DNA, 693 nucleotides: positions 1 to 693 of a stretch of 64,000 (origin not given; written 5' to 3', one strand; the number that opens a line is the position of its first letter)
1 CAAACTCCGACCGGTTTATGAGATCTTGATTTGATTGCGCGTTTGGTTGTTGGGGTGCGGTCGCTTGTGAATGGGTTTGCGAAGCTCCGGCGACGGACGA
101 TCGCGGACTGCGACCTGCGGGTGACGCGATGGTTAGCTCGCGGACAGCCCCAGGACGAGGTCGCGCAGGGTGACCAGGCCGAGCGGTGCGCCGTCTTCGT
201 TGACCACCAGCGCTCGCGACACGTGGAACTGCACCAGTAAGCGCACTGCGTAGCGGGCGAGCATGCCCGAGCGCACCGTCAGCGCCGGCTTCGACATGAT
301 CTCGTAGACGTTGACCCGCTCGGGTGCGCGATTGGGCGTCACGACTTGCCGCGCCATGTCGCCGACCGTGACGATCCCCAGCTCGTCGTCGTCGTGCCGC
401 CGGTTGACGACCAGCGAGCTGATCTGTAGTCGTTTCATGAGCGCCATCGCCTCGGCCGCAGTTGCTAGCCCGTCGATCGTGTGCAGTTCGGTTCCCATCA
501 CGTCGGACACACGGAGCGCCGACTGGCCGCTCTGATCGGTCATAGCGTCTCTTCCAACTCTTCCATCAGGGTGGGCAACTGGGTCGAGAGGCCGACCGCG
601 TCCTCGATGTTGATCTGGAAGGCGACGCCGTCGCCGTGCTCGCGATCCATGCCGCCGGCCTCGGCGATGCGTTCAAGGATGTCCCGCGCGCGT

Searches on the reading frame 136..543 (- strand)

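Call 79: search_protein_families(library=padloc, alignment_id=A5, max_evalue=0.00001)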
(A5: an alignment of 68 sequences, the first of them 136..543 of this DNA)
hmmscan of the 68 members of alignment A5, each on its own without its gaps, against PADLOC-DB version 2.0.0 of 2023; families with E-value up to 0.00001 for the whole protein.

A. member 1, window:136-543:- (136 aa): 0 families

B. families by the number of members that match (of 68 scanned): 6 families
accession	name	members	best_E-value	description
PDLC04833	PDC-S03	2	1e-07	-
PDLC01078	C3a156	1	6.5e-24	oxidoreductase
PDLC00731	Effector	1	2.4e-11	TIR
PDLC02371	PycTIR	1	2.5e-11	-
PDLC00734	PycC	1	1e-08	Pycsar cyclase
PDLC00732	Effector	1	4.1e-08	TIR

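Call 80: search_protein_families(library=pfam, alignment_id=A5, max_evalue=0.00001)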
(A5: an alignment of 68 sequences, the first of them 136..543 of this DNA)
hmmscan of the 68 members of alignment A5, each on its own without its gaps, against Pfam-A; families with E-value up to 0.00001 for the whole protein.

A. member 1, window:136-543:- (136 aa): 1 family
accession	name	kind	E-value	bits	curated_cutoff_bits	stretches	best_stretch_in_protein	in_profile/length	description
PF00571.33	CBS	-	5.6e-20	71.8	24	2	79-131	1-53/57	CBS domain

B. families by the number of members that match (of 68 scanned): 60 families (the first 25 are shown)
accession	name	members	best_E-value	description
PF02515.22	CoA_transf_3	5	6.7e-157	CoA-transferase family III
PF13561.12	adh_short_C2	4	5.7e-70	Enoyl-(Acyl carrier protein) reductase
PF00106.31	adh_short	4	6.2e-54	short chain dehydrogenase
PF08659.16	KR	4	4.9e-10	KR domain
PF00561.26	Abhydrolase_1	3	2.2e-27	alpha/beta hydrolase fold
PF12697.13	Abhydrolase_6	3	1.9e-14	Alpha/beta hydrolase family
PF12146.15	Hydrolase_4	3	4.1e-12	Serine aminopeptidase, S33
PF00296.26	Bac_luciferase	2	2.4e-64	Luciferase-like monooxygenase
PF00378.25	ECH_1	2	1e-57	Enoyl-CoA hydratase/isomerase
PF16113.10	ECH_2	2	4.4e-32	Enoyl-CoA hydratase/isomerase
PF05685.18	Uma2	2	9.4e-25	Putative restriction endonuclease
PF12867.12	DinB_2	2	8.9e-15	DinB superfamily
PF01850.27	PIN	2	9.3e-08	PIN domain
PF03096.20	Ndr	2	3.9e-07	Ndr family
PF00141.28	peroxidase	1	6.7e-73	Peroxidase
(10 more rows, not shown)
